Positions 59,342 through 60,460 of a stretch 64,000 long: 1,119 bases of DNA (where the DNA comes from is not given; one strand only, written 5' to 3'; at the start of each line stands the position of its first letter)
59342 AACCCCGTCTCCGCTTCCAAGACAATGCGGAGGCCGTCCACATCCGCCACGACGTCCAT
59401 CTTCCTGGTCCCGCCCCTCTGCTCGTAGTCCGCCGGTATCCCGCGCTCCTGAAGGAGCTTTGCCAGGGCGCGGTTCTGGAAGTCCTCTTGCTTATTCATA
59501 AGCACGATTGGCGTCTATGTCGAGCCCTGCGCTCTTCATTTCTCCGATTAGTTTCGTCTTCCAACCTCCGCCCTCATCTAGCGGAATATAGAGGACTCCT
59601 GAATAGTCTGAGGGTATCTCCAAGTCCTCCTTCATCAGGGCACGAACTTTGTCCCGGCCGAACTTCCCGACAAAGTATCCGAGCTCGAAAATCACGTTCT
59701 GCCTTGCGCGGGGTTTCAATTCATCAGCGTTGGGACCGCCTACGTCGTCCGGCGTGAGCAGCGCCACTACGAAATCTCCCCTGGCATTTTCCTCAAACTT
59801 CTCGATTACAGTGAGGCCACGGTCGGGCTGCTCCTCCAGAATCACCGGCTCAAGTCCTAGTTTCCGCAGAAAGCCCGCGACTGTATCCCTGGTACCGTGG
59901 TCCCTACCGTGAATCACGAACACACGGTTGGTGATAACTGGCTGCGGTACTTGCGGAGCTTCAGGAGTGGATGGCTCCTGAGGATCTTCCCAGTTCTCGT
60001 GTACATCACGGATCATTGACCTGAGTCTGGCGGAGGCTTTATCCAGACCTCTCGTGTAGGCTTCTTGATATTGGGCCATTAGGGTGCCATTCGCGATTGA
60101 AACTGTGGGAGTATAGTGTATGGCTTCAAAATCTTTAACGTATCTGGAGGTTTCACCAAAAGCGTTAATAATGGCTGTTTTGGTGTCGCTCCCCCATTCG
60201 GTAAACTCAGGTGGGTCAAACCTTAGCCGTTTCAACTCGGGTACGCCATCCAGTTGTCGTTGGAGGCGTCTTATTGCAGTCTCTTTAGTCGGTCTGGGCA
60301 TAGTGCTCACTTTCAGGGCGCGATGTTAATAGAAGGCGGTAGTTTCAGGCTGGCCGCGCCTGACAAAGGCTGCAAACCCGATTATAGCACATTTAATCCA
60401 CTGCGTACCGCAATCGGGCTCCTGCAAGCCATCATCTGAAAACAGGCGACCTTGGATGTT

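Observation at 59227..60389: TIR-like (Cap12/PycTIR-type) gene translationally coupled to cassette copy B: candidate undescribed defence system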

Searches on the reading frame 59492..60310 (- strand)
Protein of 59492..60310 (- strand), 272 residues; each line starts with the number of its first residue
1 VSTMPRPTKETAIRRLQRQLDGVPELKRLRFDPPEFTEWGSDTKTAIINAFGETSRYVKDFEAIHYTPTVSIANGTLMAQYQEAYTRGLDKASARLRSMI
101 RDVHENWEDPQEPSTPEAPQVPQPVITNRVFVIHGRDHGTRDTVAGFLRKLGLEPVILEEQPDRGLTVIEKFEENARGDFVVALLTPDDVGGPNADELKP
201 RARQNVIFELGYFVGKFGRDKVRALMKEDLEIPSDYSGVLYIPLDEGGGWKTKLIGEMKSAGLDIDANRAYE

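Call 3: search_protein_families(library=pfam, proteins=[window:59492-60310:-], max_evalue=0.1)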
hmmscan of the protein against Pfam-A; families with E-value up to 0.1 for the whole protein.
window:59492-60310:- (272 aa): 3 families
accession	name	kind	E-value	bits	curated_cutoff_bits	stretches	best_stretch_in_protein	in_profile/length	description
PF10137.14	CAP12-PCTIR_TIR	-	2.2e-35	121.7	24.7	1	129-245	1-118/119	CAP12/Pycsar effector protein, TIR domain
PF05163.17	DinB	-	0.021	15.2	23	1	78-159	70-153/165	DinB family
PF02450.21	LCAT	-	0.048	13.3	21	1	62-148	246-317/392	Lecithin:cholesterol acyltransferase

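Call 4: search_protein_families(library=padloc, proteins=[window:59492-60310:-], max_evalue=0.1)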
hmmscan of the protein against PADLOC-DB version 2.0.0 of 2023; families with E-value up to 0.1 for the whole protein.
window:59492-60310:- (272 aa): 9 families
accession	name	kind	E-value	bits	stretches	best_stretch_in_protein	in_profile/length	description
PDLC05005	PDC-S35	-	2e-78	261.8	1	9-270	3-262/264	-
PDLC05007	PDC-S35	-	8.5e-64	213.9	1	73-269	82-276/278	-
PDLC05004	PDC-S35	-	1.1e-59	200.2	1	54-269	52-263/265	-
PDLC05006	PDC-S35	-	1.2e-44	150.4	1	58-269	17-230/231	-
PDLC05003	PDC-S35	-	2e-42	143.4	1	67-269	31-239/245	-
PDLC00731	Effector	-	4.5e-13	46.8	1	171-244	200-275/306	TIR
PDLC00729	Effector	-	8.3e-13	46.4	1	177-241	56-119/310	TIR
PDLC00732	Effector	-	1.9e-10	38.2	1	169-242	194-269/301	TIR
PDLC02371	PycTIR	-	2e-09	35.2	1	168-245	193-261/288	-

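Call 5: search_protein_families(library=ncbifam, proteins=[window:59492-60310:-], max_evalue=0.1)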
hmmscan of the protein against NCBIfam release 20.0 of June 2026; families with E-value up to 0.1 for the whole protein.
window:59492-60310:- (272 aa): 2 families
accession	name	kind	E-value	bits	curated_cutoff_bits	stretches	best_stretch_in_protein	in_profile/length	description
NF050171.1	CDNTAsCap12CFB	equivalog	3.3e-09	36.4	450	1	179-241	58-119/305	CBASS system CD-NTase-associated NAD(+) hydrolase Cap12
NF050172.1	CDNTAsCap12CFB2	equivalog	1.4e-07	31.1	450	1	179-239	56-115/312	CBASS system CD-NTase-associated NAD(+) hydrolase Cap12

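Call 10: find_homologous_proteins(query=window:59492-60310:-)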
Query window:59492-60310:- (272 aa): 7170 proteins with E <= 0.001 among 8000 candidates; the best 120 are listed.
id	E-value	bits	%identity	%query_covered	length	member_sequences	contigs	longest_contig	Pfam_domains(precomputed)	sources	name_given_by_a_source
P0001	5.7e-163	559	100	91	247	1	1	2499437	PF10137.15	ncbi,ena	-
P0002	2.5e-126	439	81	90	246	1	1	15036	PF10137.15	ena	-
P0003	8.4e-118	411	70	98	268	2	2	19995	PF10137.15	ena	-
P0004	2.2e-117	409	69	98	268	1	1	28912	PF10137.15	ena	-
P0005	2.6e-116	406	69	99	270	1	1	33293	PF10137.15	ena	-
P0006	2.1e-112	393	67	99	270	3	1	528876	PF10137.15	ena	-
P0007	1.2e-111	391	66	98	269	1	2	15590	PF10137.15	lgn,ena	-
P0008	1.4e-109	384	68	98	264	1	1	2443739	PF10137.15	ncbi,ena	-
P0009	7.9e-109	381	65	98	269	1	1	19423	PF10137.15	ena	-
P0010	1.1e-108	381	99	63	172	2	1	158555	PF10137.15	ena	-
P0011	1.1e-108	381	66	98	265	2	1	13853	PF10137.15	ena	-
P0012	1.6e-108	380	67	98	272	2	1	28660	PF10137.15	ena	-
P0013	6.2e-107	375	66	98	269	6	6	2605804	PF10137.15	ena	-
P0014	1.8e-106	374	64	98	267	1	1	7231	PF10137.15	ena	-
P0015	4.7e-106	372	65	98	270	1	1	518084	PF10137.15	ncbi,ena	-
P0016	3.2e-103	363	65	98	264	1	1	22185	PF10137.15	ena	-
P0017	3.5e-103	363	63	98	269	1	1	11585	PF10137.15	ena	-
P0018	1.1e-102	361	64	98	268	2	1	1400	PF10137.15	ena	-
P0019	1.7e-101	357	63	99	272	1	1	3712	PF10137.15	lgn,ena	-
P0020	5.5e-101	356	63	99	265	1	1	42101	PF10137.15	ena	-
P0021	1.6e-100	354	67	98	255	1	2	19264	PF10137.15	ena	-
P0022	2.3e-100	354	59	99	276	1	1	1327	PF10137.15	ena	-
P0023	1.6e-99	351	62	99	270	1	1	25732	PF10137.15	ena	-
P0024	4.0e-99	350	61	99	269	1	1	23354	PF10137.15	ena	-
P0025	2.0e-98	347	60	99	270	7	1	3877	PF10137.15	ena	-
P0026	3.2e-97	343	62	98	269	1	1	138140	PF10137.15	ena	-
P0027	1.3e-96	341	59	99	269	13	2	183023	PF10137.15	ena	-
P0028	1.5e-96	341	56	99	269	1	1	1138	PF10137.15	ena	-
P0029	1.8e-96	341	62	97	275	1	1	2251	PF10137.15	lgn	-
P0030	2.5e-96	340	61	99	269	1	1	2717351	PF10137.15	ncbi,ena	-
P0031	3.9e-96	340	60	98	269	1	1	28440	PF10137.15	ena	-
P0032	4.3e-96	340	59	99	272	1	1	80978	PF10137.15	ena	-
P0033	1.6e-95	338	61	99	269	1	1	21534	PF10137.15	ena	-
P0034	1.9e-95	338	58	97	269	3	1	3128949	PF10137.15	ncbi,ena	-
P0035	2.5e-95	337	59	98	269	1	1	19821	PF10137.15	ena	-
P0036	4.2e-95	336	60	99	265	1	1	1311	PF10137.15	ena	-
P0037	6.7e-94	332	60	98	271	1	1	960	PF10137.15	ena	-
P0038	6.8e-94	332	60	99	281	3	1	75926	PF10137.15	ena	-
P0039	1.0e-93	332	58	98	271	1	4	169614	PF10137.15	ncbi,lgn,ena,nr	ncbi:MAG: nucleotide-binding protein [Chloroflexota bacterium]|nr:nucleotide-binding protein [Chloro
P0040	1.9e-93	331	59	98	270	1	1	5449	PF10137.15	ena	-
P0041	3.4e-93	330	58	99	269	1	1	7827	PF10137.15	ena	-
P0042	4.6e-93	330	60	99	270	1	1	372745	PF10137.15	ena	-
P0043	7.7e-93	329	59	99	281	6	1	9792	PF10137.15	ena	-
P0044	2.6e-92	327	57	99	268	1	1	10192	PF10137.15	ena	-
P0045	7.5e-92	326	59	99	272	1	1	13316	PF10137.15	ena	-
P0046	1.1e-91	325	56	99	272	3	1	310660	PF10137.15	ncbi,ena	-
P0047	5.1e-91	323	58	99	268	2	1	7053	PF10137.15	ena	-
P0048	6.6e-91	323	58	98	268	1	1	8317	PF10137.15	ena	-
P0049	1.2e-90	322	57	99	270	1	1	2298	PF10137.15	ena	-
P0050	2.1e-90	321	84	64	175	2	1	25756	PF10137.15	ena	-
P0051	2.2e-90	321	57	99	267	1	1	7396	PF10137.15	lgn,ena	-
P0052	2.3e-90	321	56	99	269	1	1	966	PF10137.15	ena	-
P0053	7.5e-90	319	55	99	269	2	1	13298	PF10137.15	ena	-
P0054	1.0e-88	315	63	90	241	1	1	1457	PF10137.15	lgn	-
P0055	1.2e-88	315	57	99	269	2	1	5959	PF10137.15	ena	-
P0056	1.6e-88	315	58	99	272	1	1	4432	PF10137.15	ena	-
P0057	3.7e-88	314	57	99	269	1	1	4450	PF10137.15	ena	-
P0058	5.0e-88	313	56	99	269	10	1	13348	PF10137.15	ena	-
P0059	5.6e-88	313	57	99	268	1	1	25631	PF10137.15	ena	-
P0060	5.6e-88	313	55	98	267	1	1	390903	PF10137.15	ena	-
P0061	6.3e-88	313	55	99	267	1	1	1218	PF10137.15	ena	-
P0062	7.7e-88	313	56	99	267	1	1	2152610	PF10137.15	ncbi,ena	-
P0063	1.2e-87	312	55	99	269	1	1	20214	PF10137.15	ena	-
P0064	1.8e-87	311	56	99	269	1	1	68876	PF10137.15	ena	-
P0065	2.7e-87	311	57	99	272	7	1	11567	PF10137.15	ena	-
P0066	4.7e-87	310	55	99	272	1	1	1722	PF10137.15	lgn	-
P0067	4.9e-87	310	53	99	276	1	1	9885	PF10137.15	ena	-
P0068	7.9e-87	309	56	98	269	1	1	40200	PF10137.15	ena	-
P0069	8.1e-87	309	56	97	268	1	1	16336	PF10137.15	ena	-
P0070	1.0e-86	309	57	99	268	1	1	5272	PF10137.15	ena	-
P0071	1.8e-86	308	57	99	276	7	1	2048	PF10137.15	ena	-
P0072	2.1e-86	308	57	99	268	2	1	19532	PF10137.15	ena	-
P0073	2.5e-86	308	54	99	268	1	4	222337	PF10137.15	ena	-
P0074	3.3e-86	307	55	98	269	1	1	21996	PF10137.15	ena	-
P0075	3.9e-86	307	55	99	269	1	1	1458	PF10137.15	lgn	-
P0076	4.8e-86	307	55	98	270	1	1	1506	PF10137.15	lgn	-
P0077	6.9e-86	306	56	99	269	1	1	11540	PF10137.15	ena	-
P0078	8.1e-86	306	55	99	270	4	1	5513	PF10137.15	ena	-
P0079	1.2e-85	305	53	99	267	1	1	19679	PF10137.15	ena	-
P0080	3.2e-85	304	54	99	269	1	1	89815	PF10137.15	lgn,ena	-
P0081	3.9e-85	304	55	99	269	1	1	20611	PF10137.15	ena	-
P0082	6.3e-85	303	55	99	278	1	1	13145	PF10137.15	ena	-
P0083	7.7e-85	303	54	99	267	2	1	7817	PF10137.15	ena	-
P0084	1.1e-84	302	81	63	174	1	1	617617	PF10137.15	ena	-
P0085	1.5e-84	302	54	99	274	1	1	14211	PF10137.15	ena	-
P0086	1.9e-84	301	56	98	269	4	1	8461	PF10137.15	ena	-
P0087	2.1e-84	301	54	99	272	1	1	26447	PF10137.15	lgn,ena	-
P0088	3.0e-84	301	55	99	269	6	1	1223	PF10137.15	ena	-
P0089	3.8e-84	300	54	99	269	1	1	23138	PF10137.15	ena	-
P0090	3.9e-84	300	54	95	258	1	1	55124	PF10137.15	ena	-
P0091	4.1e-84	300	55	94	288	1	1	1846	PF10137.15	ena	-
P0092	4.6e-84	300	54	98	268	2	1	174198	PF10137.15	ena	-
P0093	4.9e-84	300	73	70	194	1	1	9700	PF10137.15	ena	-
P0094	5.0e-84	300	54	99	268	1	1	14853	PF10137.15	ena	-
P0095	5.1e-84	300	54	98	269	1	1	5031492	PF10137.15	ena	-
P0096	8.4e-84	299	55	99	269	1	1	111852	PF10137.15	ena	-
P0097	9.7e-84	299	53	99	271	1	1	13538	PF10137.15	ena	-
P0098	1.0e-83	299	52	99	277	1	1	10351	PF10137.15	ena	-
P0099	1.1e-83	299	55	98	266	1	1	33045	PF10137.15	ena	-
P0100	1.3e-83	299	53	99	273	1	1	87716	PF10137.15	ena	-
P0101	2.7e-83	298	55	98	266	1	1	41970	PF10137.15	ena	-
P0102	3.0e-83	298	53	98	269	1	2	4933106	PF10137.15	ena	-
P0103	3.6e-83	297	53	98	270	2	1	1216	PF10137.15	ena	-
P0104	5.0e-83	297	56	98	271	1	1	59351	PF10137.15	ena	-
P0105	5.8e-83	297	55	98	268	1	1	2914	PF10137.15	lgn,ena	-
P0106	6.6e-83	296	54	98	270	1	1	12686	PF10137.15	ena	-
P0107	6.7e-83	296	54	98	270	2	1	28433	PF10137.15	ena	-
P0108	9.7e-83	296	53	98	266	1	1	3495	PF10137.15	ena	-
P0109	1.1e-82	296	51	99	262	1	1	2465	PF10137.15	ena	-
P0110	1.1e-82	296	54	98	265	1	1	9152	PF10137.15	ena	-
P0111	1.2e-82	296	56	97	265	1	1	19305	PF10137.15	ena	-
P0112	1.3e-82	295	54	98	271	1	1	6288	PF10137.15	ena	-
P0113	1.5e-82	295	51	98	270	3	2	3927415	PF10137.15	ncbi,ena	-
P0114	2.3e-82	295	54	96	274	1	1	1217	PF10137.15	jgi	jgi:predicted nucleotide-binding protein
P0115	2.6e-82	294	50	98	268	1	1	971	PF10137.15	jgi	jgi:predicted nucleotide-binding protein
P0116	3.1e-82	294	53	98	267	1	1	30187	PF10137.15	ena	-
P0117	3.1e-82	294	54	99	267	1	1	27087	PF10137.15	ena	-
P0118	4.0e-82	294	51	98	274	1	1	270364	PF10137.15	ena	-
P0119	4.1e-82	294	54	98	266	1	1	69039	PF10137.15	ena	-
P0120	5.7e-82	293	53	98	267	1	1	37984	PF10137.15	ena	-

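Call 13: find_related_loci(query=A1, collection=genome_contigs, flank=10000)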
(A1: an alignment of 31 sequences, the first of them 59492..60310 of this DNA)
Query A1 (272 aa) in genome_contigs; peptide patterns used: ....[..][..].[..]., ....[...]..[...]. (x = any residue, [..] = any of these).
600 stretches matched a pattern (row limit reached: there are more); 579 encode a relative of the query (tblastn E <= 1e-3); the best 80 are kept; 80 distinct loci.
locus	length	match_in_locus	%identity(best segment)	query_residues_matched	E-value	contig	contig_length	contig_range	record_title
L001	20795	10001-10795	68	2-270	1e-116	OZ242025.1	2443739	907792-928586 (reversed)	MAG: Dehalococcoidia bacterium isolate 154789fe-1cbe-4e12-9e25-a4d867c0b0dd genome assembly, chromosome: 1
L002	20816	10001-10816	61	1-271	1e-105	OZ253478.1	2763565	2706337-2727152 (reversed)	MAG: Dehalococcoidia bacterium isolate 83cf7d32-db13-435c-9ef3-bc7e3c9974e2 genome assembly, chromosome: 1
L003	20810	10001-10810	62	1-272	7e-105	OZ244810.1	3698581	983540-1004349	MAG: Dehalococcoidia bacterium isolate 41c7b0a6-756e-404d-987c-16126d27c4c6 genome assembly, chromosome: 1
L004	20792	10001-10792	58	9-271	4e-97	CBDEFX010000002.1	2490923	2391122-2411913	MAG: Dehalococcoidia bacterium isolate bd3fcf20-00e0-4c08-a004-f645cab7dc39 genome assembly, contig: contig_2, whole gen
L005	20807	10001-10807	56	1-271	1e-89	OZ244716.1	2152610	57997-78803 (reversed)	MAG: Dehalococcoidia bacterium isolate 5fa05855-5253-4680-9f73-9ee1ceb5e725 genome assembly, chromosome: 1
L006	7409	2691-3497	52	3-270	2e-86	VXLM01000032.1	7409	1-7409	MAG: Dehalococcoidia bacterium isolate SB0661_bin_13 NODE_5679_length_7409_cov_18.316290, whole genome shotgun sequence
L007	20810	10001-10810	52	1-269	7e-86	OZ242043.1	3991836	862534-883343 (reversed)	MAG: Dehalococcoidia bacterium isolate 85f8f78b-f575-40e1-bce2-50f1b814b5fa genome assembly, chromosome: 1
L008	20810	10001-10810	51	3-270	4e-84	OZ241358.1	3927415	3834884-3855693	MAG: Candidatus Azophilus sp. isolate c4c4d012-86f2-4497-9bb6-2ec6fb926b7a genome assembly, chromosome: 1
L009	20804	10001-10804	54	3-272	2e-84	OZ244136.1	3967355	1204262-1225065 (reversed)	MAG: Dehalococcoidia bacterium isolate c84a8063-2fa9-408c-8fff-39311bbd64e8 genome assembly, chromosome: 1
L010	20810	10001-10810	50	3-271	2e-84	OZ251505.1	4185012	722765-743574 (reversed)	MAG: uncultured Candidatus Binatia bacterium isolate 3702f2bb-6743-416a-8e02-efa82259b27a genome assembly, chromosome: 1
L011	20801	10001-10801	52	3-270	2e-84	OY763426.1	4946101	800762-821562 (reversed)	MAG: Candidatus Binatia bacterium isolate bff738c7-9683-4f94-b287-c2cb1e0b670a genome assembly, chromosome: 1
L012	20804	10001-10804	52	4-270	3e-84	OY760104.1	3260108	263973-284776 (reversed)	MAG: Dehalococcoidia bacterium isolate 85321599-0a94-4039-bbde-d148f9b3e6b5 genome assembly, chromosome: 1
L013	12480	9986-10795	49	3-270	8e-84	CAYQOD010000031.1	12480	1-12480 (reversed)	MAG TPA_asm: uncultured Thermodesulfobacteriota bacterium isolate binchicken_co252_14 genome assembly, contig: NODE_658_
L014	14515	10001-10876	48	1-270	2e-82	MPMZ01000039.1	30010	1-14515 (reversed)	MAG: Nitrospira sp. bin75 NODE_2285_length_30010_cov_11.6603_ID_4569, whole genome shotgun sequence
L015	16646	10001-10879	50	4-270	7e-82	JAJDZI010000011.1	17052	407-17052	MAG: Nitrospirales bacterium isolate jk18x40bins.30 k141_67572, whole genome shotgun sequence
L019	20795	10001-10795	50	8-270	3e-80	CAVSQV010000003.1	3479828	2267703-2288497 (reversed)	MAG: uncultured Acidobacteriota bacterium isolate MFD05747.bin.2.183 genome assembly, contig: contig_1717, whole genome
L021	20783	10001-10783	51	6-271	3e-77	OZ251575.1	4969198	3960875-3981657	MAG: Spirochaetia bacterium isolate 617b14b6-7821-4a15-9039-de9782a91b86 genome assembly, chromosome: 1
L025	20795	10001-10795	46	4-268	4e-74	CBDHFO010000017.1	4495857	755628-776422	MAG: Candidatus Marinacidobacterium sp. isolate 178a2059-1fcc-4348-b026-258adf563acb genome assembly, contig: contig_6,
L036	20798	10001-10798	45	3-271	3e-69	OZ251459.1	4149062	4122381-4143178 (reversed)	MAG: uncultured Candidatus Binatia bacterium isolate da1d9dc7-a60c-4903-b102-0a77710175cf genome assembly, chromosome: 1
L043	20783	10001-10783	45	1-270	2e-63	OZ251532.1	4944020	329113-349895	MAG: Candidatus Azotimanducaceae bacterium isolate 57f058be-dce8-4abd-a7af-688bdaf99d17 genome assembly, chromosome: 1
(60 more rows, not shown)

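Call 18: search_protein_families(library=pfam, proteins=[L001:10798-13551:+], max_evalue=0.1)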
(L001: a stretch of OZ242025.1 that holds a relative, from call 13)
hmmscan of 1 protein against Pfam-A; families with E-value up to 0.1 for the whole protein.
L001:10798-13551:+ (917 aa): 3 families
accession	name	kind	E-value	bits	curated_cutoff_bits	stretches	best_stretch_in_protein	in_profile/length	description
PF02384.22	N6_Mtase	-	2.2e-05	24.4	20.4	1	289-398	5-93/311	N-6 DNA Methylase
PF20473.4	MmeI_Mtase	-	0.00042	20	27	1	335-496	18-167/259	MmeI, DNA-methyltransferase domain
PF24171.1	Fn3-III_PB4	-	0.051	13.9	27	1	635-664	31-60/125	Straight fiber protein PB4 third Fn3-like domain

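Call 19: search_protein_families(library=padloc, proteins=[L001:10798-13551:+], max_evalue=0.01)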
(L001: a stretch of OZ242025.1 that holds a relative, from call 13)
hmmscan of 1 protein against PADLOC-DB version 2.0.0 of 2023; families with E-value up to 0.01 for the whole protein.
L001:10798-13551:+ (917 aa): 17 families
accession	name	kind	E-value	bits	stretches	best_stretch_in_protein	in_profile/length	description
PDLC03348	MTase_II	-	7e-08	29.4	1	287-406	201-313/727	Type II methyltransferase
PDLC04134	mad2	-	1.6e-06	25.2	1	261-606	223-449/492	mads_2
PDLC03021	MTase_I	-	7e-06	23.1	1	272-400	126-243/491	Type I methyltransferase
PDLC02525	PglX|PglXI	-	1.4e-05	21.9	1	333-406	280-349/607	PglX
PDLC03338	MTase_II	-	4.5e-05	20.4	1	289-403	112-214/604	Type II methyltransferase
PDLC03029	MTase_I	-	5.1e-05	19.9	1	304-364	176-234/661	Type I methyltransferase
PDLC03022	MTase_I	-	0.00032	17.1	0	531-604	337-408/857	Type I methyltransferase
PDLC03630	REase_MTase_IIG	-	0.00044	16.2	1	287-395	351-459/1100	Type IIG restriction enzyme-methyltransferase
PDLC02518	PglX|PglXI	-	0.00054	15.7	1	321-402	292-370/1412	PglX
PDLC03600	REase_MTase_IIG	-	0.0021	14.1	1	336-406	300-366/1205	Type IIG restriction enzyme-methyltransferase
PDLC03033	MTase_I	-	0.0025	14.8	1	306-359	203-248/541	Type I methyltransferase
PDLC02521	PglX|PglXI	-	0.0032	13.5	1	335-406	306-373/1174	PglX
PDLC03026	MTase_I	-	0.0034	14.6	0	339-375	166-202/487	Type I methyltransferase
PDLC03267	MTase_II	-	0.0037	14.2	0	529-602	149-217/539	Type II methyltransferase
PDLC02522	PglX|PglXI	-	0.0048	12.6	1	334-406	420-488/1218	PglX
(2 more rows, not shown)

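Call 20: find_encoding_contigs(protein=P0002, flank=10000, max_places=3)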
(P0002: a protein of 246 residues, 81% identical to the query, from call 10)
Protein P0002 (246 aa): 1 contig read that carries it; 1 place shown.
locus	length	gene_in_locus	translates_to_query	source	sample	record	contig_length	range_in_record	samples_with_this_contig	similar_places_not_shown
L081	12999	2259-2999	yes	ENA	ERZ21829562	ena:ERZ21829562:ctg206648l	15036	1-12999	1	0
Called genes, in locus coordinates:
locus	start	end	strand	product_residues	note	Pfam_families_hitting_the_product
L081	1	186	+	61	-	?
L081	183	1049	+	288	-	PF02775:TPP_enzyme_C, PF12367:PFO_beta_C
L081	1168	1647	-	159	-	PF03100:CcmE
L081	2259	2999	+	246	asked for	PF10137:CAP12-PCTIR_TIR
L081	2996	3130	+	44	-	-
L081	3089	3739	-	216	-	PF18743:AHJR-like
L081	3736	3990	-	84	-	PF05866:RusA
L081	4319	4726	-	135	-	PF01850:PIN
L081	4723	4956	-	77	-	PF15937:PrlF_antitoxin (weak), PF04014:MazE_antitoxin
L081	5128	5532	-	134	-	PF12867:DinB_2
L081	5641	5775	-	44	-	-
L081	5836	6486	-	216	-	PF02581:TMP-TENI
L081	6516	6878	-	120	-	PF09723:Zn_ribbon_8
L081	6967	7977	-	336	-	PF01351:RNase_HII, PF02021:UPF0102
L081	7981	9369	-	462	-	PF01555:N6_N4_Mtase, PF01844:HNH, PF14279:HNH_5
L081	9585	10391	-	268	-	PF13489:Methyltransf_23, PF01209:Ubie_methyltran, PF13649:Methyltransf_25, PF13847:Methyltransf_31, PF08241:Methyltransf_11, PF08242:Methyltransf_12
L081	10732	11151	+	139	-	PF22091:DUF6941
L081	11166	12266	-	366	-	PF03054:tRNA_Me_trans, PF20259:tRNA_Me_trans_M, PF20258:tRNA_Me_trans_C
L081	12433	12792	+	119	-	PF02410:RsfS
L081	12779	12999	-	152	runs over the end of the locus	PF00334:NDK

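Call 21: find_encoding_contigs(protein=P0010, flank=10000, max_places=3)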
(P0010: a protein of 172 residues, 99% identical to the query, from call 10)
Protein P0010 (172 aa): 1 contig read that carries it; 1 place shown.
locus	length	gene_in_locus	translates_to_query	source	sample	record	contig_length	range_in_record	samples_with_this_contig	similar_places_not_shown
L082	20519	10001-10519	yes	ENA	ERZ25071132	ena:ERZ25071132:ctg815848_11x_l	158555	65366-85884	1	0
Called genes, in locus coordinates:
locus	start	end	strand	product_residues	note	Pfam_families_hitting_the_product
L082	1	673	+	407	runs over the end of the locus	PF00764:Arginosuc_synth, PF20979:Arginosuc_syn_C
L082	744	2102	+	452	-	PF00206:Lyase_1, PF14698:ASL_C2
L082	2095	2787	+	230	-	PF00834:Ribul_P_3_epim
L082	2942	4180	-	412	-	PF02636:Methyltransf_28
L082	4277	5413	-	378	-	PF00285:Citrate_synt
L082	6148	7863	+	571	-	PF01558:POR, PF01855:POR_N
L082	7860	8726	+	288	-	PF02775:TPP_enzyme_C, PF12367:PFO_beta_C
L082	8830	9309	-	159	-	PF03100:CcmE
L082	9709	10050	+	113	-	-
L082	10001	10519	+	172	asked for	PF10137:CAP12-PCTIR_TIR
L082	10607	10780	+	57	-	-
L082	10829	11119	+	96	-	-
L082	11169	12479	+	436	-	PF14470:bPH_3 (faint)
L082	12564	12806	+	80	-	-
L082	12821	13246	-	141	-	PF01850:PIN, PF13470:PIN_3 (weak)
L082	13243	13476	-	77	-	PF15937:PrlF_antitoxin (weak), PF04014:MazE_antitoxin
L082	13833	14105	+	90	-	-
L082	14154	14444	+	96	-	-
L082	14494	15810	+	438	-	PF14470:bPH_3 (faint)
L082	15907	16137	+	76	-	-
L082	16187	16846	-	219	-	PF02581:TMP-TENI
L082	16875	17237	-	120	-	PF09723:Zn_ribbon_8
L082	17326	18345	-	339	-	PF01351:RNase_HII, PF02021:UPF0102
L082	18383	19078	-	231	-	PF01209:Ubie_methyltran, PF13489:Methyltransf_23, PF08241:Methyltransf_11, PF08242:Methyltransf_12, PF13649:Methyltransf_25, PF13847:Methyltransf_31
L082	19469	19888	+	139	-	PF22091:DUF6941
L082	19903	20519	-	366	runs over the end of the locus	PF03054:tRNA_Me_trans, PF20259:tRNA_Me_trans_M, PF20258:tRNA_Me_trans_C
